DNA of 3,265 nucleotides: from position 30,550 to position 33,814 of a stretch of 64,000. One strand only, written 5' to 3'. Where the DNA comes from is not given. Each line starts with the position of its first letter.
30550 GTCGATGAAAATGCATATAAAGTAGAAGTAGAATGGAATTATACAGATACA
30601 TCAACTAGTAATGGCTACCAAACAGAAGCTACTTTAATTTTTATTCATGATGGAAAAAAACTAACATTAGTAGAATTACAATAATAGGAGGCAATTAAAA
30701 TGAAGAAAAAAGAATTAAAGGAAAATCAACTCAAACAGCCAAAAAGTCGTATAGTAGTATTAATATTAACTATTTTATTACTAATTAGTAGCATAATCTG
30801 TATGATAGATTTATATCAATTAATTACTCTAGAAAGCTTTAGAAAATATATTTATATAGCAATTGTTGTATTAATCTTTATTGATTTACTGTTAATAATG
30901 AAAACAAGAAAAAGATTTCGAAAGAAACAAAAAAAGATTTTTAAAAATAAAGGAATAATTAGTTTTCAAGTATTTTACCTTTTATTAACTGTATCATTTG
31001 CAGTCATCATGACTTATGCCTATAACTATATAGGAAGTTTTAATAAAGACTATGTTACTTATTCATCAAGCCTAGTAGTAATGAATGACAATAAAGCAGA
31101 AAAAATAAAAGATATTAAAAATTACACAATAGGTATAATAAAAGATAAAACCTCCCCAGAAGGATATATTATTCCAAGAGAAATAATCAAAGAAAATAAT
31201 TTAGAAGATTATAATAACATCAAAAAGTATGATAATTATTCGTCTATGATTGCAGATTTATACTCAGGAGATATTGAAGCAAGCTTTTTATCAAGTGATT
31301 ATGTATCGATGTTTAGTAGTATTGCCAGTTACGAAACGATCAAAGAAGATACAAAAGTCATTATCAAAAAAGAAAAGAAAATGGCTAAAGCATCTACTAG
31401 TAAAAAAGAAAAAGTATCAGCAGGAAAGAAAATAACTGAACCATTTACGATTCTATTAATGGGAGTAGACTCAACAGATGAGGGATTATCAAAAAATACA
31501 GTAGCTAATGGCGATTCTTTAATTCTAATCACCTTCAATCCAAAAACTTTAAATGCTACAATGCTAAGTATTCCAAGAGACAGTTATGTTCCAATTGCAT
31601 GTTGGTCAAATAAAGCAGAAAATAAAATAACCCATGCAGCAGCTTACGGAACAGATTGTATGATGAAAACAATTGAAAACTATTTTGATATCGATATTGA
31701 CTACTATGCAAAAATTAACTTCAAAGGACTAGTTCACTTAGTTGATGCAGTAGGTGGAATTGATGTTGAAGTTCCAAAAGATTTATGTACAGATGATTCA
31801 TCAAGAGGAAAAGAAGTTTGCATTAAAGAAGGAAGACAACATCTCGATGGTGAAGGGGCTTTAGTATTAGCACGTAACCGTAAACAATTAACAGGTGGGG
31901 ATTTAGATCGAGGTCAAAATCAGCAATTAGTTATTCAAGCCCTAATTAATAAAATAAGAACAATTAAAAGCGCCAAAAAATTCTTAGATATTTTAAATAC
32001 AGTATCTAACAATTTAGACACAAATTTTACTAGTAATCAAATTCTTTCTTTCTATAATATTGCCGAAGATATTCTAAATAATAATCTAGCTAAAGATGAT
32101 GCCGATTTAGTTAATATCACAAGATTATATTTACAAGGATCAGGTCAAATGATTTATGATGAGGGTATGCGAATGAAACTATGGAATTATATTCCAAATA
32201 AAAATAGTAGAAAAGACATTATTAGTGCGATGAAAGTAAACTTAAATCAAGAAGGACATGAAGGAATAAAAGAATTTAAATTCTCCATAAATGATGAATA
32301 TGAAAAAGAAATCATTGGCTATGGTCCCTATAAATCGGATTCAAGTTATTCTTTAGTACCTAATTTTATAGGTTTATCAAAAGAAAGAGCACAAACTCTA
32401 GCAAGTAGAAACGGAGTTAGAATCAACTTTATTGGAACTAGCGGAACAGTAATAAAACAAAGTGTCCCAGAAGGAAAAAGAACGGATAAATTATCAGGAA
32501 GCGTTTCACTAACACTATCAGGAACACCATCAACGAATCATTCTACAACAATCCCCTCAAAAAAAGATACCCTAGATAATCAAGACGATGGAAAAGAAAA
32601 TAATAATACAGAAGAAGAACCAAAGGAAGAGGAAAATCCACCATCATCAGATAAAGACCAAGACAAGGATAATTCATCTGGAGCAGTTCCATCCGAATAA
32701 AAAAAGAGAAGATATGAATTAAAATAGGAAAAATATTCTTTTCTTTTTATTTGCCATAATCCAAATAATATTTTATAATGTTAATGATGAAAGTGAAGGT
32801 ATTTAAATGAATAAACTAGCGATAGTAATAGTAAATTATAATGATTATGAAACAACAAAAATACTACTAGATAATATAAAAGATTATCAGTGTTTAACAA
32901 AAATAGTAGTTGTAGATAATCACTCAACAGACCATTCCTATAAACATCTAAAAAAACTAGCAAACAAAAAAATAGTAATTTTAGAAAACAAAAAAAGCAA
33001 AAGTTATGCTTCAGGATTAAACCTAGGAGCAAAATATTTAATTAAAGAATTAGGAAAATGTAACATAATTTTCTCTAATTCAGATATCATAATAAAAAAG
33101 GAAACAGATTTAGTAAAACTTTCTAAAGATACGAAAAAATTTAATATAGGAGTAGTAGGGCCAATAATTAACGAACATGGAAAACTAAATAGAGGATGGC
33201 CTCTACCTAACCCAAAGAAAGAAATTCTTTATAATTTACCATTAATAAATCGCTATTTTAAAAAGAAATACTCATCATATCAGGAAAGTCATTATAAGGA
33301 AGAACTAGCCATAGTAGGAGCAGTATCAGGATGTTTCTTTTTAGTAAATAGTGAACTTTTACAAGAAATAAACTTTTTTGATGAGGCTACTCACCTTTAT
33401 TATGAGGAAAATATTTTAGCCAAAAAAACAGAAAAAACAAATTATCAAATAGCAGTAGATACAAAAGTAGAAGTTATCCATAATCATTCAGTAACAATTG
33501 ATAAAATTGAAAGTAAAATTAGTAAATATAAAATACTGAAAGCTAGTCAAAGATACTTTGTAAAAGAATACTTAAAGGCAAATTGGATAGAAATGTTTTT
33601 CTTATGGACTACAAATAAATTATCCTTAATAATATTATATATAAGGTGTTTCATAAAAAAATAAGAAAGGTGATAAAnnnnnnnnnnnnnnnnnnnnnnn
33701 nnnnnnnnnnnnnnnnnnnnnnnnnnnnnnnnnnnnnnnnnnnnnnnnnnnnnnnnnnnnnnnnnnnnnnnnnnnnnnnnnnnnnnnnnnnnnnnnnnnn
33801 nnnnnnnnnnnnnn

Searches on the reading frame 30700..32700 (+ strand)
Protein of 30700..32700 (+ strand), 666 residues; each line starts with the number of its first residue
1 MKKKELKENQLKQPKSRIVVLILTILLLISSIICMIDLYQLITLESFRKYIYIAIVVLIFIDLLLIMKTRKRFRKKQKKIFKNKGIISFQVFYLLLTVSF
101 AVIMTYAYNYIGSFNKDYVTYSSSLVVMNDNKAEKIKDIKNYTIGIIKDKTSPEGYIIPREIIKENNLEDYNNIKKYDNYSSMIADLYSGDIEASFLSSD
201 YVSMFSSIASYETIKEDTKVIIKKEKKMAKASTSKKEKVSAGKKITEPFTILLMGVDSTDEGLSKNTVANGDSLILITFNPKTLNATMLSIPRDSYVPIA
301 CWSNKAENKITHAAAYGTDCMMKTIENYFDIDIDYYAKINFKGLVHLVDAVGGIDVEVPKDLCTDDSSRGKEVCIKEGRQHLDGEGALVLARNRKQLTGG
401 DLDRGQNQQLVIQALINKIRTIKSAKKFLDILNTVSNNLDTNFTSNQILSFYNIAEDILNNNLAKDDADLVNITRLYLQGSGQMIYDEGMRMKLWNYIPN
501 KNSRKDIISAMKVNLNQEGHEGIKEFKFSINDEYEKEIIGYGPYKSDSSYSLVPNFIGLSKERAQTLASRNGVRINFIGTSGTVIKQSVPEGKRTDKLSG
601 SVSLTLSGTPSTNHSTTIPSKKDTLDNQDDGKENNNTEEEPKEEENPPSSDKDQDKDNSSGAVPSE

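Call 69: search_protein_families(library=pfam, proteins=[window:30700-32700:+], max_evalue=0.00001)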
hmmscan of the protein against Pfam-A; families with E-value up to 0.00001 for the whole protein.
window:30700-32700:+ (666 aa): 3 families
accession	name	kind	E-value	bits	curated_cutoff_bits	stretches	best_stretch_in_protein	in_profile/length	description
PF03816.19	LytR_cpsA_psr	-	4.7e-45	153.9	24.6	1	271-420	2-149/150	LytR_cpsA_psr family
PF03793.24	PASTA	-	3.7e-09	36.9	23.2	1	553-607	3-63/64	PASTA domain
PF12974.12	Phosphonate-bd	-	1.2e-06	28.5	27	1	120-221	84-184/242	ABC transporter, phosphonate, periplasmic substrate-binding protein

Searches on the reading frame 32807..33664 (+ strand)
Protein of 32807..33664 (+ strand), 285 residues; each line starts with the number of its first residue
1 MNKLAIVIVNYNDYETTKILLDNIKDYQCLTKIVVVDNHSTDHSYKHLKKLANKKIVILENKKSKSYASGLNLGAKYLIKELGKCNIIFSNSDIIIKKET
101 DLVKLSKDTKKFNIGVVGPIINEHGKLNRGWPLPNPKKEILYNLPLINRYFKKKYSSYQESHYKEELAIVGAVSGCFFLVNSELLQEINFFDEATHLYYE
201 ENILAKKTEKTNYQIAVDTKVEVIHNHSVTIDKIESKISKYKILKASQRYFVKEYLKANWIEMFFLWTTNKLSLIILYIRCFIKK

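Call 69: search_protein_families(library=pfam, proteins=[window:32807-33664:+], max_evalue=0.00001)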
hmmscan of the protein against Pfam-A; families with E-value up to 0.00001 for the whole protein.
window:32807-33664:+ (285 aa): 1 family
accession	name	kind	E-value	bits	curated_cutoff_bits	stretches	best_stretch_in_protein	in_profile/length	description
PF00535.33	Glycos_transf_2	-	1.2e-11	45.3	23.3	1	6-185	2-164/168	Glycosyl transferase family 2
